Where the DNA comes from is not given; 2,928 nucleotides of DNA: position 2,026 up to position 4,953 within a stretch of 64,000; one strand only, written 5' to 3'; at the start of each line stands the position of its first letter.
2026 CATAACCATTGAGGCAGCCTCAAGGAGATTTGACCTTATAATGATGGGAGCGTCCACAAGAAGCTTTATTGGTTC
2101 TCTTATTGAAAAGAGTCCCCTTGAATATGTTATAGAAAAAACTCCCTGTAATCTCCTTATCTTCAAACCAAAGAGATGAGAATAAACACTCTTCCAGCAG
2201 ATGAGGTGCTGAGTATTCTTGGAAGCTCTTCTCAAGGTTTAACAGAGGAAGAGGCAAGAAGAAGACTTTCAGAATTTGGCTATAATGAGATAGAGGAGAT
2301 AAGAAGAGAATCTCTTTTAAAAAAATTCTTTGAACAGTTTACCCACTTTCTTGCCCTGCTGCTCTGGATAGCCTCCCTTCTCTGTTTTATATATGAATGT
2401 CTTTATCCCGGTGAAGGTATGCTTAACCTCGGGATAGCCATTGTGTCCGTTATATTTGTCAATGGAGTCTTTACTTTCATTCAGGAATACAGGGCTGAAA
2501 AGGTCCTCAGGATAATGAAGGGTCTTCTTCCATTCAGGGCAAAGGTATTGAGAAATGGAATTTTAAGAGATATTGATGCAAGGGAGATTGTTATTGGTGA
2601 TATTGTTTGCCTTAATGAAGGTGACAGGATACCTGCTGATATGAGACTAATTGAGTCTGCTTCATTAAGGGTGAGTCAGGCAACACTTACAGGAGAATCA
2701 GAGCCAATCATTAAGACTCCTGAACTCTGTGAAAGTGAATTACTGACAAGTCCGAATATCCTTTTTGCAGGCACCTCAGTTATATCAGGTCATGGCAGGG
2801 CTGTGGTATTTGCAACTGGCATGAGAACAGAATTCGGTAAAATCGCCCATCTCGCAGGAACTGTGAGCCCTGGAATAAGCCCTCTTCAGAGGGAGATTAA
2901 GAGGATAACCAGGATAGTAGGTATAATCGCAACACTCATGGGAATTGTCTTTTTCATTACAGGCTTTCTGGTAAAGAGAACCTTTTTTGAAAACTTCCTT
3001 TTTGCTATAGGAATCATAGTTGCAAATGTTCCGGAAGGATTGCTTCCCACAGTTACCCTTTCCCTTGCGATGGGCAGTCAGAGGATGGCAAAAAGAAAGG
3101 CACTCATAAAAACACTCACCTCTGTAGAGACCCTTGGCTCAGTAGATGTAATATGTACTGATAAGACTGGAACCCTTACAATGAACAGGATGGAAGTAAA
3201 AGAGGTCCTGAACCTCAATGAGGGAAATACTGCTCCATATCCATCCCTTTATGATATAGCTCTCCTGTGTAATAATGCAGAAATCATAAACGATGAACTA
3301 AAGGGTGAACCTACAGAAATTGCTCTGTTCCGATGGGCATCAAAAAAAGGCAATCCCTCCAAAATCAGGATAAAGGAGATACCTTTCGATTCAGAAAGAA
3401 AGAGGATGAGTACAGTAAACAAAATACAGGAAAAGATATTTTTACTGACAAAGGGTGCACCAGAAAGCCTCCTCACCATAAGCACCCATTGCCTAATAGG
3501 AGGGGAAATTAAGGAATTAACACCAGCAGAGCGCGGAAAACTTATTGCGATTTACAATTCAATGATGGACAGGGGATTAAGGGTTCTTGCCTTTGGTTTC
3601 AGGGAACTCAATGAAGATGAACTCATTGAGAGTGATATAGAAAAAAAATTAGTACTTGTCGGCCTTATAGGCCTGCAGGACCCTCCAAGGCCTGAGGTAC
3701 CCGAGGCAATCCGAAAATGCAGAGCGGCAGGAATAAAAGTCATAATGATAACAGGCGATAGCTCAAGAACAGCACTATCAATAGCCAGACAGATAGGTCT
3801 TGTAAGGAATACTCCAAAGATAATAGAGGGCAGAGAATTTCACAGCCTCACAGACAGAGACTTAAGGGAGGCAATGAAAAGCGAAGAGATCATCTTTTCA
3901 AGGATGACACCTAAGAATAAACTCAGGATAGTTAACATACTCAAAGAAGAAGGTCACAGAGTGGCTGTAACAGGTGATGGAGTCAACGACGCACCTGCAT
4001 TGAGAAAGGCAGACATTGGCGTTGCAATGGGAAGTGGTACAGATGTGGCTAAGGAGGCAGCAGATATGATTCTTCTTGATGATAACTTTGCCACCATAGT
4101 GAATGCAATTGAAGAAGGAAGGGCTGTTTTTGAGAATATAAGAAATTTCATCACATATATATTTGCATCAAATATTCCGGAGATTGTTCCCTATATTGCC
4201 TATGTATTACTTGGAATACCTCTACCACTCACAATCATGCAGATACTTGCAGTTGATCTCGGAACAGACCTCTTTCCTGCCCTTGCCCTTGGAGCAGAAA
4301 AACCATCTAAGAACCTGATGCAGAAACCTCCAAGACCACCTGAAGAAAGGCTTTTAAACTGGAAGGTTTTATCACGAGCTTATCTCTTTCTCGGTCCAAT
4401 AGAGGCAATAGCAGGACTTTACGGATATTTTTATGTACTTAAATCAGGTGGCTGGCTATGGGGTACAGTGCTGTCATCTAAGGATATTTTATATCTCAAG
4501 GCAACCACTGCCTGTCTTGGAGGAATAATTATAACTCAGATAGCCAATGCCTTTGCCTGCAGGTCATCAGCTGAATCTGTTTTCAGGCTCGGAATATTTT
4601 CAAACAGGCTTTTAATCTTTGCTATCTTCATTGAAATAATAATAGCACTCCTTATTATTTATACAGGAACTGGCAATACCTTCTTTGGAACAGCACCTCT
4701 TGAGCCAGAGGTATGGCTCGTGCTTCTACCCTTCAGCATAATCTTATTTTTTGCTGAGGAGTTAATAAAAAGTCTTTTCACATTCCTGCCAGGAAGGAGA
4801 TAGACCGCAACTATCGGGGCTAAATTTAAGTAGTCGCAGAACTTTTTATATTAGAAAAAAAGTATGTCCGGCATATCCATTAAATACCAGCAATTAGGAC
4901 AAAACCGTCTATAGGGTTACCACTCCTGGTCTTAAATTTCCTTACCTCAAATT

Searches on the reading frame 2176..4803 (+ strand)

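Call 7: search_protein_families(library=padloc, proteins=[window:2176-4803:+], max_evalue=0.001)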
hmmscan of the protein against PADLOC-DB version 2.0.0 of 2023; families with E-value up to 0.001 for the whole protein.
window:2176-4803:+ (875 aa): 0 families

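Call 8: search_protein_families(library=pfam, proteins=[window:2176-4803:+], max_evalue=0.001)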
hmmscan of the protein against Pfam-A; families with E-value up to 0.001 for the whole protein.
window:2176-4803:+ (875 aa): 6 families
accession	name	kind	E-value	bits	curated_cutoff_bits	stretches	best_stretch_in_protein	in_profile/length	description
PF00689.26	Cation_ATPase_C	-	9.6e-49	166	27.3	1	682-866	1-174/175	Cation transporting ATPase, C-terminus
PF00122.25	E1-E2_ATPase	-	9.9e-48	162.5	28.1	1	117-307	2-181/181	E1-E2 ATPase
PF00702.32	Hydrolase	-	8.5e-22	78.9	26.4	1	323-613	1-191/191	haloacid dehalogenase-like hydrolase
PF00690.31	Cation_ATPase_N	-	6e-20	71.1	20.4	1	5-70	3-69/69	Cation transporter/ATPase, N-terminus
PF13246.12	Cation_ATPase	-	1e-14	54.7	21.7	1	364-438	2-90/91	Cation transport ATPase (P-type)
PF08282.18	Hydrolase_3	-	2.7e-10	40.8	20.9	1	585-645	195-255/255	haloacid dehalogenase-like hydrolase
